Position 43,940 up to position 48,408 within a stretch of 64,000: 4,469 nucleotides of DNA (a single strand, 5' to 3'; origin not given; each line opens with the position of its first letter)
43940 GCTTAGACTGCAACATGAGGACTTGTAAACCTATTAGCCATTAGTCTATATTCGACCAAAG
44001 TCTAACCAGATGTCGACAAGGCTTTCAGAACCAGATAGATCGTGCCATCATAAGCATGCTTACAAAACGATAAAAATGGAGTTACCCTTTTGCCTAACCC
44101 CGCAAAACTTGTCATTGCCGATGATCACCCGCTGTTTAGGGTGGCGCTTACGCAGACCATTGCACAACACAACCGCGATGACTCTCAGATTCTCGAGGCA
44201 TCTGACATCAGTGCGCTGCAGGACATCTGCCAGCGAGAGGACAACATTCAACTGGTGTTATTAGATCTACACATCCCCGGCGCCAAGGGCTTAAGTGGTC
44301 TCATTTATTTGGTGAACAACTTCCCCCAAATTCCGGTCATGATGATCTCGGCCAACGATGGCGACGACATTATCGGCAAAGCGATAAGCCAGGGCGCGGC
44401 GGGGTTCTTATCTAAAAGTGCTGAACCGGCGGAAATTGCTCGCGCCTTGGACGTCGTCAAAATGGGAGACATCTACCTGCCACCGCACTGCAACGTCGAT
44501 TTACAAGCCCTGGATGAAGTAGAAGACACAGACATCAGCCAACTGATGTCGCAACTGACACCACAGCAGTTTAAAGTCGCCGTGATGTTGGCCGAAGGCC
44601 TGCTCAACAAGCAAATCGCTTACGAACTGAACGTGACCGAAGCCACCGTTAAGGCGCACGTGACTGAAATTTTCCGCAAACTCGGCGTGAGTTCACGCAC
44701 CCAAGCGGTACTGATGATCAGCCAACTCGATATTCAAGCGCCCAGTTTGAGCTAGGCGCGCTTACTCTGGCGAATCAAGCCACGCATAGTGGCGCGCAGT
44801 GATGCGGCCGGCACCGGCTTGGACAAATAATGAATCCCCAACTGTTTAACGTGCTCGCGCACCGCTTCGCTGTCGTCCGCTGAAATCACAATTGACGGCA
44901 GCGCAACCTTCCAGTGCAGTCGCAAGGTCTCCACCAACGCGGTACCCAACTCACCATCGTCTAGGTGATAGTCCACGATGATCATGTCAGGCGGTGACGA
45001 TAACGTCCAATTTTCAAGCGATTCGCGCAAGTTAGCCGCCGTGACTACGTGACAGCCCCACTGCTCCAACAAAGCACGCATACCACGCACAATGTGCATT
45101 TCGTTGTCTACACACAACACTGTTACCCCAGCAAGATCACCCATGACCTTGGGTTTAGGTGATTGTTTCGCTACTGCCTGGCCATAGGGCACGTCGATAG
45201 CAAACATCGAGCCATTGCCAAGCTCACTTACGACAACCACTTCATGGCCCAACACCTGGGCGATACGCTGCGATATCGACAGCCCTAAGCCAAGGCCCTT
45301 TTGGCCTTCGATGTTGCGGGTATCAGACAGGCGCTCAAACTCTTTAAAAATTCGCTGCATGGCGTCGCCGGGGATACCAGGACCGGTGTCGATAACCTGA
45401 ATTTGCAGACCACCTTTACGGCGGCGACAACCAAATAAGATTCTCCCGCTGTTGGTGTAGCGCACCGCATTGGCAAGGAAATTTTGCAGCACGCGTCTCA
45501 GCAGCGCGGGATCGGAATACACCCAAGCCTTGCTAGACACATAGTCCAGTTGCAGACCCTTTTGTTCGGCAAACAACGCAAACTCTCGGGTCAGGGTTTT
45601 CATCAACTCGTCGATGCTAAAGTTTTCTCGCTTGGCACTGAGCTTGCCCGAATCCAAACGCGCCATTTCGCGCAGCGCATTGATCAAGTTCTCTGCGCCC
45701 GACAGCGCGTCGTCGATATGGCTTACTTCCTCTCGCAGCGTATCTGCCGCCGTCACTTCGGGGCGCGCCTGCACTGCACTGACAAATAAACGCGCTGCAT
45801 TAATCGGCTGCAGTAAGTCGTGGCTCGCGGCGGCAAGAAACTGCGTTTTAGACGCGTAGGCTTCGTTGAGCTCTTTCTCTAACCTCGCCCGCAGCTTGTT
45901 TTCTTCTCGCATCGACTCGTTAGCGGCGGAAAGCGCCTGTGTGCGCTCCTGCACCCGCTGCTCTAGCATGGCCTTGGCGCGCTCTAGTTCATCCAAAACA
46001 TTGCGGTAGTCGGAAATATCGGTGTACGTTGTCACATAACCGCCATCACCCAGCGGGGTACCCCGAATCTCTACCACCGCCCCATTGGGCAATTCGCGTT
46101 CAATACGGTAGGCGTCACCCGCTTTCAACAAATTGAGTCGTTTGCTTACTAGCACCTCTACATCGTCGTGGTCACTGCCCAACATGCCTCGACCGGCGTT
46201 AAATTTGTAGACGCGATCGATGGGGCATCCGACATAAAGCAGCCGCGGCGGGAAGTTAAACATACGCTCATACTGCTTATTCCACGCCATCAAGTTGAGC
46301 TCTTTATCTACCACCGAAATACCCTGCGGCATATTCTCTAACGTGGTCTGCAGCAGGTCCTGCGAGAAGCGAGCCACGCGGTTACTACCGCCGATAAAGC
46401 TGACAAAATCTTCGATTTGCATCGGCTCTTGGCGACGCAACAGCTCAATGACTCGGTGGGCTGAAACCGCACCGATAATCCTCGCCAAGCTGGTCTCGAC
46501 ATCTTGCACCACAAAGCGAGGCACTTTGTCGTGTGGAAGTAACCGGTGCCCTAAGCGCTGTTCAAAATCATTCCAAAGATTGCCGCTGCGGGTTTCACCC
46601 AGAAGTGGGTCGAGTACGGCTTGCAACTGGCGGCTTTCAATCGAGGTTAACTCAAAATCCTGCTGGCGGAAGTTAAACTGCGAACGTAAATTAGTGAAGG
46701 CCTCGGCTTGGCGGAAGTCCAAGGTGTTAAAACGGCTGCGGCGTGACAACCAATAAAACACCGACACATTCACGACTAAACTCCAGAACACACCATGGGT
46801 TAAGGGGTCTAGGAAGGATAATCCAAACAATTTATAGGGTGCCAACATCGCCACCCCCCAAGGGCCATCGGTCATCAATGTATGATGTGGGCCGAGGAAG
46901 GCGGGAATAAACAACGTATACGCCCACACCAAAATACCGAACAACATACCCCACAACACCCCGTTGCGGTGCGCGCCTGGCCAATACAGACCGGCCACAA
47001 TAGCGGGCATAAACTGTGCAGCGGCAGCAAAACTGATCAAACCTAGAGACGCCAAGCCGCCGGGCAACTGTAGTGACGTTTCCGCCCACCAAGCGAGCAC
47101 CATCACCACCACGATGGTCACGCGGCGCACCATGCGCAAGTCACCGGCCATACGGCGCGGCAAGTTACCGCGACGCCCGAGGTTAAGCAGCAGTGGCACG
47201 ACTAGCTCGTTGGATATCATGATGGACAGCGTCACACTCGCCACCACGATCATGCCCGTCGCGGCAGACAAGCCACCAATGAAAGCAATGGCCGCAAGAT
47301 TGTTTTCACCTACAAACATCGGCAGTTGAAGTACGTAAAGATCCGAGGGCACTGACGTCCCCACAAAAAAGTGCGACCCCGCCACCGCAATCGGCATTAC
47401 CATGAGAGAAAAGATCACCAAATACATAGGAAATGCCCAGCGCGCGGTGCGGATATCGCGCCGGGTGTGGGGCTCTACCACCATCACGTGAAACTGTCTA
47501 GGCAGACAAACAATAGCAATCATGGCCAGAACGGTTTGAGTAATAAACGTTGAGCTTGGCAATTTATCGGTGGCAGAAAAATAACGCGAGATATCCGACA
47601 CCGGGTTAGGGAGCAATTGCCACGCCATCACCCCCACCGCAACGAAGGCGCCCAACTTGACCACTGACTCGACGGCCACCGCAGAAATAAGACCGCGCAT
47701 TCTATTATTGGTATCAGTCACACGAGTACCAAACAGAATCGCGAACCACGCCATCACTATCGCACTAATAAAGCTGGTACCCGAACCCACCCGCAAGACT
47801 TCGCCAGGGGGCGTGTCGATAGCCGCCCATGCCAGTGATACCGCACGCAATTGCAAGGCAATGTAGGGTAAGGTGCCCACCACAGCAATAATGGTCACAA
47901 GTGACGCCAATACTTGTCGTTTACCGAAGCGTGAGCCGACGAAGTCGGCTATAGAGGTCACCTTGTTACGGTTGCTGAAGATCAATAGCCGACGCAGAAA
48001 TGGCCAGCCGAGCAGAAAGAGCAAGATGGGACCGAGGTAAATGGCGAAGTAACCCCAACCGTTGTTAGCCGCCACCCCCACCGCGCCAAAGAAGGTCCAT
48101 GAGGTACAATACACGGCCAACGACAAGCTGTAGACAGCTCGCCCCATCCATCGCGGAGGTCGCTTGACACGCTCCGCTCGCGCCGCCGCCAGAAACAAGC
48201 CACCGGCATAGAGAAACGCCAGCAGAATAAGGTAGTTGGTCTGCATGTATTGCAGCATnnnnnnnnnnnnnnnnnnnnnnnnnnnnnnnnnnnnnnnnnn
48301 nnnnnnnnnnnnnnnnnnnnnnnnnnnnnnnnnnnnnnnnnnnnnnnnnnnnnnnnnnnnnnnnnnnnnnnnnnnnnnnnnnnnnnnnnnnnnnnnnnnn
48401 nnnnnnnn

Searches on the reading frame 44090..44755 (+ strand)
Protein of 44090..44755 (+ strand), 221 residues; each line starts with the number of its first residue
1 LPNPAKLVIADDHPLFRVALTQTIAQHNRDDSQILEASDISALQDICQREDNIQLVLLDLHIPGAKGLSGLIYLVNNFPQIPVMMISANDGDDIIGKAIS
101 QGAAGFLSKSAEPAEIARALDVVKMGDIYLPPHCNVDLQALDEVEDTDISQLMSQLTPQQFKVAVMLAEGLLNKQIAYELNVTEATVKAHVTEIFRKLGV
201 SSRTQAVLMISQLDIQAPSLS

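Call 42: search_protein_families(library=pfam, proteins=[window:44090-44755:+], max_evalue=0.000001)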
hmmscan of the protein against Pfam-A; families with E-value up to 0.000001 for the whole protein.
window:44090-44755:+ (221 aa): 2 families
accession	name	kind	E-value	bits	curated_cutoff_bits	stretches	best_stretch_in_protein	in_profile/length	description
PF00196.25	GerE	-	5.5e-19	68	23.5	1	155-209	2-56/57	Bacterial regulatory proteins, luxR family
PF00072.30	Response_reg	-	2.4e-18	66.8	30.2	1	8-120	2-110/111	Response regulator receiver domain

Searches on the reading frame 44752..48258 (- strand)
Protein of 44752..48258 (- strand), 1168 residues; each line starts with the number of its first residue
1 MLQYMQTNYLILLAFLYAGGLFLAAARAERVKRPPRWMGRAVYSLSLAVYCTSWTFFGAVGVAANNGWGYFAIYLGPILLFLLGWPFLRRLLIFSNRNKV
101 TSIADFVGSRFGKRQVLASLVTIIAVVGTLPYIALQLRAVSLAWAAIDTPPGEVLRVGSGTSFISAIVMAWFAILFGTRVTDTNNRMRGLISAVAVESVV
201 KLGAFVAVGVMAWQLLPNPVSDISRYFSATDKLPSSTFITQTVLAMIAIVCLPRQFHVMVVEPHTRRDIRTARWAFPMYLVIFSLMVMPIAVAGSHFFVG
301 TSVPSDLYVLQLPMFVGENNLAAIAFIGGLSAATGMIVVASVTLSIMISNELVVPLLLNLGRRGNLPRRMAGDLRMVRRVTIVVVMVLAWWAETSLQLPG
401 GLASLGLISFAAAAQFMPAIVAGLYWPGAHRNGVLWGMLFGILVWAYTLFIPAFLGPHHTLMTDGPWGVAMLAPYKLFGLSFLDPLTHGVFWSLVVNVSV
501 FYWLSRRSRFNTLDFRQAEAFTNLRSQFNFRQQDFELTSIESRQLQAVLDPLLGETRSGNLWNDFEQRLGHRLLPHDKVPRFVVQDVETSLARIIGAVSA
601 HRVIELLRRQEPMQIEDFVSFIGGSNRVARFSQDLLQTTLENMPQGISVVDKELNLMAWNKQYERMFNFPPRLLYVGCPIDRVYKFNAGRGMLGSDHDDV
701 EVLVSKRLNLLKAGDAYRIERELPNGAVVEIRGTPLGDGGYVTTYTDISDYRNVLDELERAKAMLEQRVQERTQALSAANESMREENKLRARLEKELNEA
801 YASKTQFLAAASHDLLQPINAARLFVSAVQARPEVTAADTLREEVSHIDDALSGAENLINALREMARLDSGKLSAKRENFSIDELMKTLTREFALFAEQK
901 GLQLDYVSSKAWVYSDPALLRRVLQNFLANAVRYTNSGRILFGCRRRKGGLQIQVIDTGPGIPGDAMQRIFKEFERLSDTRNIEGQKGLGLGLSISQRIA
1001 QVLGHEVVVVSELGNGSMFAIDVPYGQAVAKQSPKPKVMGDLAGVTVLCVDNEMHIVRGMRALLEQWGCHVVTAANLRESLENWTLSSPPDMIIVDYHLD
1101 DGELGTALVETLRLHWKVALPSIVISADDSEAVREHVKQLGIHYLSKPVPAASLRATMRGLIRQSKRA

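Call 42: search_protein_families(library=pfam, proteins=[window:44752-48258:-], max_evalue=0.000001)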
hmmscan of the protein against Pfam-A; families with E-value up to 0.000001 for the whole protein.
window:44752-48258:- (1168 aa): 5 families
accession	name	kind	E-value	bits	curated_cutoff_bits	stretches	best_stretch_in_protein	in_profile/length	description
PF12860.13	PAS_7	-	1.2e-33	116.1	27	1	640-752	1-111/115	PAS fold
PF02518.31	HATPase_c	-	1.3e-21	77.6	26.4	1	916-1025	2-109/111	Histidine kinase-, DNA gyrase B-, and HSP90-like ATPase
PF00072.30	Response_reg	-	8.7e-14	52.1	30.2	1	1047-1157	1-109/111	Response regulator receiver domain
PF00512.31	HisKA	-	2.4e-10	40.7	26.9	1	803-871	1-66/66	His Kinase A (phospho-acceptor) domain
PF00474.23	SSF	-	2.9e-08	33.4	22.8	1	36-441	6-406/406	Sodium:solute symporter family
